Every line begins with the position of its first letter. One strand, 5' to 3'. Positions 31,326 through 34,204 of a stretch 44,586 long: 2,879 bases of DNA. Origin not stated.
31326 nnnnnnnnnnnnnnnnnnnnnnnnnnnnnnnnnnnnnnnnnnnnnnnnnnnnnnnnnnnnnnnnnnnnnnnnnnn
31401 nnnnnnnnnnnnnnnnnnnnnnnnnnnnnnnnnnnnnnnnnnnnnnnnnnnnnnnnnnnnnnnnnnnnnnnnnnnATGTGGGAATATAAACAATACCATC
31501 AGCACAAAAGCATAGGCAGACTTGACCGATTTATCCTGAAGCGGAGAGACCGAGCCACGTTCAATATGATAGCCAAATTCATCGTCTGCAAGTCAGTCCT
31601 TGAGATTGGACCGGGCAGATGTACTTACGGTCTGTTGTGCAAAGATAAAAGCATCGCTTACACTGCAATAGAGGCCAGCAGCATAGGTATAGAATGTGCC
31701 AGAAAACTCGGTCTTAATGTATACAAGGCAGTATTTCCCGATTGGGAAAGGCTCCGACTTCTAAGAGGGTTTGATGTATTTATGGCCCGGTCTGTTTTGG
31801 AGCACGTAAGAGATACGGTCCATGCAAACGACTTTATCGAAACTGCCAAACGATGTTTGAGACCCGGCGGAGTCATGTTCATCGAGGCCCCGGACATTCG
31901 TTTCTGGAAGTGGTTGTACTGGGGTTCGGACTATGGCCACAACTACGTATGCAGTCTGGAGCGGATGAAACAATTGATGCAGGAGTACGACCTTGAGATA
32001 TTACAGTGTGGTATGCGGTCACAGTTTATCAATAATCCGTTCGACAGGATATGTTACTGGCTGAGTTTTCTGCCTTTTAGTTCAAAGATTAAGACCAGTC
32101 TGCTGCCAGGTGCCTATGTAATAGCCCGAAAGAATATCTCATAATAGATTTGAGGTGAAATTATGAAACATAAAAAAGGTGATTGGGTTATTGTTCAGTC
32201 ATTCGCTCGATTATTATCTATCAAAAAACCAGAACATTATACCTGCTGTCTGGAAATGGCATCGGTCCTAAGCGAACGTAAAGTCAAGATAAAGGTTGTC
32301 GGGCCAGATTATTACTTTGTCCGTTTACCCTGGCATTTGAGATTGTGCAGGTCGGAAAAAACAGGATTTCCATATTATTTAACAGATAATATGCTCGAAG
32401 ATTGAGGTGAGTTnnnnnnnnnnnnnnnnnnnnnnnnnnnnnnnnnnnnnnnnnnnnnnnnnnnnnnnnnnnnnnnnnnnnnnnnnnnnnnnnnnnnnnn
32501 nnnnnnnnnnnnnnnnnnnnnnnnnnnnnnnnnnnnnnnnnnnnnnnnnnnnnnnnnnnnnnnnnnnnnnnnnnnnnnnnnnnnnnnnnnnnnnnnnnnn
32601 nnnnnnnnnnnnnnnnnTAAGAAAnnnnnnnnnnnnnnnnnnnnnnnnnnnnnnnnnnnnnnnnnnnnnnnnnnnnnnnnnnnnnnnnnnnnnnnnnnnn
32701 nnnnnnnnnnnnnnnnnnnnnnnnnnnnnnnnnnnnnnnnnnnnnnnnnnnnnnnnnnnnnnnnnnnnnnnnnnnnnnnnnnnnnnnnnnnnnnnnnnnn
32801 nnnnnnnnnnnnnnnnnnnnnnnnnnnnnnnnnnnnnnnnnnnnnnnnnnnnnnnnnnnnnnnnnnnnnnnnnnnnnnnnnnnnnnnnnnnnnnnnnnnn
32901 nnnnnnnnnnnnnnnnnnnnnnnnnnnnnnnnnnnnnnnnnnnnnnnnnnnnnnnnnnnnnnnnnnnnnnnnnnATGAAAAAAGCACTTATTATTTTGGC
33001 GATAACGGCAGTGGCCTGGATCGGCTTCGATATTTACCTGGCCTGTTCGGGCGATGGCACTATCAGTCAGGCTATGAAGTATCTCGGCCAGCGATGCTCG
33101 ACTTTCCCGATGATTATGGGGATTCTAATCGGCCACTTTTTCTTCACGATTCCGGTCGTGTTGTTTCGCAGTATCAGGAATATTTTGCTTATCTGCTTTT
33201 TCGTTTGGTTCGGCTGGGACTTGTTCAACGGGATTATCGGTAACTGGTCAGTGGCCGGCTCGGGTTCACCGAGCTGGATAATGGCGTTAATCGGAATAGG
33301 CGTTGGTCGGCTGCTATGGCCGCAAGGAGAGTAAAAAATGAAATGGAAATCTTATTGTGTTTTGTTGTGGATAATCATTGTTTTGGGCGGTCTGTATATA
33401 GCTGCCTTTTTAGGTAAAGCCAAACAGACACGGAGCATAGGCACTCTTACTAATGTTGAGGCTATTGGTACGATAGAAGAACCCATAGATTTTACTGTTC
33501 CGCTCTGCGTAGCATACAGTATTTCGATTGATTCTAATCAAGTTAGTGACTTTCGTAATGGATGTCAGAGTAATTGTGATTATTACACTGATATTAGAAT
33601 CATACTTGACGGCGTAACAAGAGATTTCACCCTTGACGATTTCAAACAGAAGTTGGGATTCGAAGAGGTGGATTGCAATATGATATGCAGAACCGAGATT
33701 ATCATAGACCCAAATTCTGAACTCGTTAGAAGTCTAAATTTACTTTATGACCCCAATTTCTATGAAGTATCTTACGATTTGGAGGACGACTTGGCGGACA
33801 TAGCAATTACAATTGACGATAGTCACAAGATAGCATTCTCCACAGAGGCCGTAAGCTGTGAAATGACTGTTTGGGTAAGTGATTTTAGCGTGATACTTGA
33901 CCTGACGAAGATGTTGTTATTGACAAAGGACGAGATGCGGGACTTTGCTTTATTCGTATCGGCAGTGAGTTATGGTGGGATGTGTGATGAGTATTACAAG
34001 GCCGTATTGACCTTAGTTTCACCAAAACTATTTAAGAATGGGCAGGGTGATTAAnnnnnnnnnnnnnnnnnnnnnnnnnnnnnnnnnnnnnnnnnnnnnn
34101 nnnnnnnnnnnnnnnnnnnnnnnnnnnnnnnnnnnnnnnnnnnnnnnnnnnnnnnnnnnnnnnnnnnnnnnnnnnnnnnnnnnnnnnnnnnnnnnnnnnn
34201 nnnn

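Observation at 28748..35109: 6.4-kb envelope-directed island: YfhO-type GT-C, LAB_N protein, two methyltransferases and a string of membrane/lipoproteins, in a phage with no visible integrase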

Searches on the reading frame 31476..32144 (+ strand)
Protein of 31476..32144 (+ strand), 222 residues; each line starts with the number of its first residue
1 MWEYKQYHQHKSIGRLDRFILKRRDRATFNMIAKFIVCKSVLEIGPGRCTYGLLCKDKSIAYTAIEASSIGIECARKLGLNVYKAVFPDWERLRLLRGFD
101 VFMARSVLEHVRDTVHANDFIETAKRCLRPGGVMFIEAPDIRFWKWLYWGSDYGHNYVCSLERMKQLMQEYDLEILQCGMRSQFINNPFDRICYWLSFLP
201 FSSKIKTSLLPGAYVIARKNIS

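Call 4: search_protein_families(library=pfam, proteins=[window:31476-32144:+], max_evalue=0.1)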
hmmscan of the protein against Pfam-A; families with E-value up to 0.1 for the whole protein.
window:31476-32144:+ (222 aa): 6 families
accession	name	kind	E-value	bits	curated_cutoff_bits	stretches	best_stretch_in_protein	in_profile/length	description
PF13489.12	Methyltransf_23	-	4.8e-14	52.9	27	1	35-177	20-163/164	Methyltransferase domain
PF08242.18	Methyltransf_12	-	4e-07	31.1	30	1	42-133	1-97/98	Methyltransferase domain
PF08241.18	Methyltransf_11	-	6.8e-07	30.3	21.2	1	42-136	1-95/95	Methyltransferase domain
PF13649.12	Methyltransf_25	-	1.7e-05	25.8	27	1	41-132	1-97/97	Methyltransferase domain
PF13847.12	Methyltransf_31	-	0.0012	19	27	1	44-140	10-113/145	Methyltransferase domain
PF23116.1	HHD_RTEL1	-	0.017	15.9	27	0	159-218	25-81/102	RTEL1, HHD domain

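Call 5: search_protein_families(library=phrogs, proteins=[window:31476-32144:+], max_evalue=0.01)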
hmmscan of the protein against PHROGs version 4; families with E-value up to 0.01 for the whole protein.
window:31476-32144:+ (222 aa): 1 family
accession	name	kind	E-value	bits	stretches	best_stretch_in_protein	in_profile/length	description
phrog_22502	-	other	0.0013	19.5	1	37-163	71-203/276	methyltransferase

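Call 7: search_protein_families(library=ncbifam, proteins=[window:31476-32144:+], max_evalue=0.01)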
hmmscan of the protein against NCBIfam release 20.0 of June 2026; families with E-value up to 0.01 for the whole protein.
window:31476-32144:+ (222 aa): 2 families
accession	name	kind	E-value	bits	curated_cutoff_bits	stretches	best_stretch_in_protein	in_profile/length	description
TIGR01983.1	UbiG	equivalog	0.00093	18.5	102.95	1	32-137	44-152/228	bifunctional 2-polyprenyl-6-hydroxyphenol methylase/3-demethylubiquinol 3-O-methyltransferase UbiG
NF043040.1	corrin_prot_MT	hypoth_equivalog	0.0041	16.6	180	0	23-136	26-147/216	corrinoid protein-associated methyltransferase CpaM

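Call 59: find_homologous_proteins(query=window:31476-32144:+, max_evalue=0.001)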
Query window:31476-32144:+ (222 aa): 4 proteins with E <= 0.001 among 140 candidates.
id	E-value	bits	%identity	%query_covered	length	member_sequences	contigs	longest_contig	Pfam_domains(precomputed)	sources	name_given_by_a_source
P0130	1.3e-151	521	100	100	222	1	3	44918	PF13489.13,PF13649.13,PF08241.19,PF08242.19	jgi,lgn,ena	-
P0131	3.0e-84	300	62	99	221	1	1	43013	PF13489.13,PF08241.19,PF08242.19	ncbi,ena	-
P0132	2.6e-81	291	59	98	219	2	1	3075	PF13489.13,PF08241.19,PF08242.19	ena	-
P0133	5.2e-77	277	58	99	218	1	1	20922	PF13489.13,PF08242.19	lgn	-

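Call 60: find_encoding_contigs(protein=P0131, flank=10000, max_places=2)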
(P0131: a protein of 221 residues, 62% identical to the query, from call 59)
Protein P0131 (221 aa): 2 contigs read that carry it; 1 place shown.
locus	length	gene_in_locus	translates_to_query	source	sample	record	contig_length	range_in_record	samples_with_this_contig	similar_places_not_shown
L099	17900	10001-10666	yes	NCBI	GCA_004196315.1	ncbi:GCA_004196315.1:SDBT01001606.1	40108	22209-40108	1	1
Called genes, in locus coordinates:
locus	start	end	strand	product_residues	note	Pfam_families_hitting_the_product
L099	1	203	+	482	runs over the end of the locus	-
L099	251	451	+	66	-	-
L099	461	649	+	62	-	-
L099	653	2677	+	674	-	PF16510:P22_portal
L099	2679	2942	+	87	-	-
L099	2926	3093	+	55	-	-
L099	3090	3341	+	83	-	-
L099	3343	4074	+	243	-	-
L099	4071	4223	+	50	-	-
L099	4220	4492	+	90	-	-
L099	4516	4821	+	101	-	-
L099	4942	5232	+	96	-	-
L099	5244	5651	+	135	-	-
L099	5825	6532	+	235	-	-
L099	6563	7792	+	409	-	PF13252:Phage_capsid_3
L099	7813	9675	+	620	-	-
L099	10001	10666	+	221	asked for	PF13489:Methyltransf_23, PF08241:Methyltransf_11 (weak), PF08242:Methyltransf_12 (weak)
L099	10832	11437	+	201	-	PF24175:SU10_adaptor (weak)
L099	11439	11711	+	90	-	-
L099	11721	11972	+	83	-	-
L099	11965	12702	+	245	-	-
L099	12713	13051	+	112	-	-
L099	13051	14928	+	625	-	-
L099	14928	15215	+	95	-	-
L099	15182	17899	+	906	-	?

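Call 61: find_encoding_contigs(protein=P0133, flank=10000, max_places=2)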
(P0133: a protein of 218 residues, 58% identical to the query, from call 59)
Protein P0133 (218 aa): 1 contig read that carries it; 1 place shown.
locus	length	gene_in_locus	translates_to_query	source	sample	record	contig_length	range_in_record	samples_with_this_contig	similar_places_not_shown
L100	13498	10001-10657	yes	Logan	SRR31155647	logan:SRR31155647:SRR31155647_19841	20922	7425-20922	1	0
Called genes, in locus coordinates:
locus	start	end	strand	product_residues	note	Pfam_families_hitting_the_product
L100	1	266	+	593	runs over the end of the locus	PF12236:Head-tail_con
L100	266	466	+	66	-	-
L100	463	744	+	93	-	-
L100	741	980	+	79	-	-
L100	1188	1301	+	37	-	-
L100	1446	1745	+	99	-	-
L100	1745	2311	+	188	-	-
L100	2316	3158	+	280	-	-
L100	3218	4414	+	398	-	PF20911:GP7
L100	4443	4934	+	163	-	-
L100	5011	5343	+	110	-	-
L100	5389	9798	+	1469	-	-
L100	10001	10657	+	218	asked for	PF13489:Methyltransf_23, PF08242:Methyltransf_12 (weak)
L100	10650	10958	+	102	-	PF07578:LAB_N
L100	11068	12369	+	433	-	PF27533:CapK_C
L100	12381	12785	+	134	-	-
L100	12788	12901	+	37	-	-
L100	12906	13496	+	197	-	?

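Call 67: find_related_loci(query=A3, collection=viral_contigs, flank=8000)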
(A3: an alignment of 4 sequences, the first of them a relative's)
Query A3 (222 aa) in viral_contigs; peptide patterns used: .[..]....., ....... (x = any residue, [..] = any of these).
36 stretches matched a pattern, but none encodes a relative of the query by tblastn (E <= 1e-3).

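Call 68: find_related_loci(query=A3, collection=metagenome_contigs, flank=8000)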
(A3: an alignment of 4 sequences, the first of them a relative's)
Query A3 (222 aa) in metagenome_contigs; peptide patterns used: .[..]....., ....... (x = any residue, [..] = any of these).
243 stretches matched a pattern; 2 encode a relative of the query (tblastn E <= 1e-3); 2 distinct loci.
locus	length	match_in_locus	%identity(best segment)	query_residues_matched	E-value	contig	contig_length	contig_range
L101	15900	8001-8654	62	1-220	9e-90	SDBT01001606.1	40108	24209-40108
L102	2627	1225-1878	59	1-218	2e-89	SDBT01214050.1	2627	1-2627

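Call 73: search_solved_structures(query=L102:154-939:+, max_evalue=0.001)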
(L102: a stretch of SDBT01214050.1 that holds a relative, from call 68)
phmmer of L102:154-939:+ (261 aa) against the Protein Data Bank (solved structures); distinct sequences matched with E-value up to 0.001: 27.
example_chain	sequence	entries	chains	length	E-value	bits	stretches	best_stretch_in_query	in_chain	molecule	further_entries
5mlz_A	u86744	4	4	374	6.4e-16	61.6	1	23-236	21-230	Dolichol monophosphate mannose synthase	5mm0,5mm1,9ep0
9hwj_A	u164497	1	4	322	4.9e-10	42.3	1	27-142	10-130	Undecaprenyl-phosphate 4-deoxy-4-formamido-L-arabinose transferase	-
8vxh_A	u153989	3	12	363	1.4e-09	40.7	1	15-140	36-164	Undecaprenyl-phosphate 4-deoxy-4-formamido-L-arabinose transferase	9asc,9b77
9bhc_C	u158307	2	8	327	2.7e-09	39.9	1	26-140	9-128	Undecaprenyl-phosphate 4-deoxy-4-formamido-L-arabinose transferase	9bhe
9omh_A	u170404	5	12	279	6.5e-08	35.3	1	26-142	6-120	Glycosyltransferase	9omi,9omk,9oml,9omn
9omm_A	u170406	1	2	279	6.5e-08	35.3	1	26-142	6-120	Glycosyltransferase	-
9omj_A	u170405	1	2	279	8.5e-08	34.9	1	27-142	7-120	Glycosyltransferase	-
7pdo_A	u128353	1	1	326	8.7e-07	31.6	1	25-134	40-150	Glucosyl-3-phosphoglycerate synthase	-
7p5l_A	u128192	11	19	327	8.7e-07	31.6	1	25-134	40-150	Glucosyl-3-phosphoglycerate synthase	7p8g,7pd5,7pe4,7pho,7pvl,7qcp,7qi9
2z87_A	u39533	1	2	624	1.5e-06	30.9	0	26-161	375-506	Chondroitin synthase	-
2z86_A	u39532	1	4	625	1.5e-06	30.8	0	26-161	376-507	Chondroitin synthase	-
3ckj_A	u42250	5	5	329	3.3e-06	29.7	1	24-120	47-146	Putative uncharacterized protein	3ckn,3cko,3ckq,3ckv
6yv7_B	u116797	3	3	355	3.4e-06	29.7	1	27-116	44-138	Glycosyl transferase, family 2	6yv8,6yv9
6yv7_A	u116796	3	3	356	3.4e-06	29.7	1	27-116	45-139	Glycosyl transferase, family 2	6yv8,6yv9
9jma_A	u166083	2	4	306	3.7e-06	29.6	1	26-136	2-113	GalNAc(5)-diNAcBac-PP-undecaprenol beta-1,3-glucosyltransferase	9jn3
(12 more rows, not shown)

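Call 90: search_solved_structures(query=A3, max_evalue=0.01)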
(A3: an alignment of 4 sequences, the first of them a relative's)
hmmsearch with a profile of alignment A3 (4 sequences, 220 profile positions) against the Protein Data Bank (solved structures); distinct sequences matched with E-value up to 0.01: 5.
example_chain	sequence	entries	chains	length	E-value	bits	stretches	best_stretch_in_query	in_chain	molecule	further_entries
3dli_A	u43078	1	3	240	4.5e-05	26.3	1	30-139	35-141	methyltransferase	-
3cc8_A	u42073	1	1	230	0.0013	21.5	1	36-142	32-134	Putative methyltransferase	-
8rdl_A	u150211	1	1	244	0.0024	20.6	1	24-148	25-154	ToxA protein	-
4krh_A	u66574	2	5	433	0.004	19.9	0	88-137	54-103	Phosphoethanolamine N-methyltransferase 2 | Phospholethanolamine N-methyltransferase 2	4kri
3ofj_A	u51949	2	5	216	0.0056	19.5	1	18-147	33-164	Nodulation protein S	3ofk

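Call 97: search_protein_families(library=padloc, proteins=[window:31476-32144:+], max_evalue=0.01)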
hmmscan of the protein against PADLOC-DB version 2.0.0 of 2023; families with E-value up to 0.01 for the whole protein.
window:31476-32144:+ (222 aa): 1 family
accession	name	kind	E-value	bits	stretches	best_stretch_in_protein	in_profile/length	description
PDLC04134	mad2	-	3.8e-09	33.9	1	4-172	258-417/492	mads_2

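Call 102: search_dna_similar(query=window:31476-32144:+, collection=phages, mode=protein, max_evalue=0.001, max_rows=10)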
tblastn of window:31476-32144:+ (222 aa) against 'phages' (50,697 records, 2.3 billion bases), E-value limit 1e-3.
No match.

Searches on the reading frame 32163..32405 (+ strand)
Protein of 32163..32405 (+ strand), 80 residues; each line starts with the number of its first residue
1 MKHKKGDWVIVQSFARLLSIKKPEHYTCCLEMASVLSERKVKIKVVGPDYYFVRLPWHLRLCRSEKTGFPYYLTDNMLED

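Call 4: search_protein_families(library=pfam, proteins=[window:32163-32405:+], max_evalue=0.1)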
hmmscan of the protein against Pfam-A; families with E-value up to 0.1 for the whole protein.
window:32163-32405:+ (80 aa): 0 families

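Call 5: search_protein_families(library=phrogs, proteins=[window:32163-32405:+], max_evalue=0.01)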
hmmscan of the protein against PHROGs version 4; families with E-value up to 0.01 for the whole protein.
window:32163-32405:+ (80 aa): 0 families

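Call 7: search_protein_families(library=ncbifam, proteins=[window:32163-32405:+], max_evalue=0.01)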
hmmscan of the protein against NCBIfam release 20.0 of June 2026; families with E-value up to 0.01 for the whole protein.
window:32163-32405:+ (80 aa): 0 families

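Call 97: search_protein_families(library=padloc, proteins=[window:32163-32405:+], max_evalue=0.01)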
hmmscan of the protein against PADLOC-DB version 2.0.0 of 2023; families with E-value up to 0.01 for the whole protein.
window:32163-32405:+ (80 aa): 0 families

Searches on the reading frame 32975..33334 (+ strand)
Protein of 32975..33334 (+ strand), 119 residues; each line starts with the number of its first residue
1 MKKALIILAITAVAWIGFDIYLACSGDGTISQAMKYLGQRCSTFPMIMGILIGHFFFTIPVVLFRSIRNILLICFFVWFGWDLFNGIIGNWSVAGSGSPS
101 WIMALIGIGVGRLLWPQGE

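Call 4: search_protein_families(library=pfam, proteins=[window:32975-33334:+], max_evalue=0.1)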
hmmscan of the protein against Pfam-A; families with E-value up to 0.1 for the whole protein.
window:32975-33334:+ (119 aa): 1 family
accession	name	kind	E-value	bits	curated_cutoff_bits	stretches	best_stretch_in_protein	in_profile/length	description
PF00781.29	DAGK_cat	-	0.036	14.1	23.6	1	17-45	55-83/125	Diacylglycerol kinase catalytic domain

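Call 5: search_protein_families(library=phrogs, proteins=[window:32975-33334:+], max_evalue=0.01)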
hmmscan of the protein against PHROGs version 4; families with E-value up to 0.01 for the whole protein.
window:32975-33334:+ (119 aa): 0 families

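Call 7: search_protein_families(library=ncbifam, proteins=[window:32975-33334:+], max_evalue=0.01)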
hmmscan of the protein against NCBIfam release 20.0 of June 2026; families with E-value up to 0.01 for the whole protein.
window:32975-33334:+ (119 aa): 0 families

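Call 97: search_protein_families(library=padloc, proteins=[window:32975-33334:+], max_evalue=0.01)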
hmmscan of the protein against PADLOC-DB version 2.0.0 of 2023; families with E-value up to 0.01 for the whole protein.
window:32975-33334:+ (119 aa): 0 families

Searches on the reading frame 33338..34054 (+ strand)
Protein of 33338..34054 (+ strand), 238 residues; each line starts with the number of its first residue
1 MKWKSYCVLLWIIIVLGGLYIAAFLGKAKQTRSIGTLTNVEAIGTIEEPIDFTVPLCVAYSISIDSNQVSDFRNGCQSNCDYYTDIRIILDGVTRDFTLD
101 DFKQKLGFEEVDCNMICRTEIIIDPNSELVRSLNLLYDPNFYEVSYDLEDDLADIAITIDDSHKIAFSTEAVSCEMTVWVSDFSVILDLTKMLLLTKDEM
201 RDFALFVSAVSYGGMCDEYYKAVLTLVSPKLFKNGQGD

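Call 4: search_protein_families(library=pfam, proteins=[window:33338-34054:+], max_evalue=0.1)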
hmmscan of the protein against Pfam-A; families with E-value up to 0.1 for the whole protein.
window:33338-34054:+ (238 aa): 2 families
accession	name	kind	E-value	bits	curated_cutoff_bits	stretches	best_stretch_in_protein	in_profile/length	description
PF20728.2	Nairovirus_NSm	-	0.07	13.6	27.4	0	13-66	10-64/115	Nairovirus NSm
PF00938.23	Lipoprotein_3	-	0.095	12.6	22.7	0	55-114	92-151/236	Lipoprotein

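Call 5: search_protein_families(library=phrogs, proteins=[window:33338-34054:+], max_evalue=0.01)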
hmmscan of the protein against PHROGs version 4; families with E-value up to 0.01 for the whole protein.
window:33338-34054:+ (238 aa): 0 families

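Call 7: search_protein_families(library=ncbifam, proteins=[window:33338-34054:+], max_evalue=0.01)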
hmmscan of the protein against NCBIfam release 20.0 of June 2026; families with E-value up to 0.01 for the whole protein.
window:33338-34054:+ (238 aa): 0 families

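Call 82: search_protein_representatives(protein=window:33338-34054:+)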
Query: 238 residues. Proteins with E-value up to 0.001 (for the whole library): 14; up to 1e-10: 1; up to 1e-30: 1. The best 14 are listed.
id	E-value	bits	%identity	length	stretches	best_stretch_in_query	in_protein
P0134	7.0e-74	264.9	100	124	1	115-238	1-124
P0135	5.4e-07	46.0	43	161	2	56-108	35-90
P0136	7.4e-07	45.6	53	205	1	176-235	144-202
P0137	5.8e-06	42.7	60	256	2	120-154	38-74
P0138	8.1e-06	42.2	43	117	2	116-149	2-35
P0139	1.4e-05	41.4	54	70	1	185-234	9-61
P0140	3.8e-05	40.0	35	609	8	175-205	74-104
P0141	6.0e-05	39.3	42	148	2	120-151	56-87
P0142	1.1e-04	38.4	37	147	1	136-233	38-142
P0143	1.2e-04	38.4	36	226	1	48-129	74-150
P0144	2.4e-04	37.3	40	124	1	143-234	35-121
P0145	2.5e-04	37.3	62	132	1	121-162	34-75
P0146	3.3e-04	36.9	53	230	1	182-234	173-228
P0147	8.1e-04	35.6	60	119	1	121-167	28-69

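Call 97: search_protein_families(library=padloc, proteins=[window:33338-34054:+], max_evalue=0.01)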
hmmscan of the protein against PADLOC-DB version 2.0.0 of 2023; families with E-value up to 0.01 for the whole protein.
window:33338-34054:+ (238 aa): 0 families
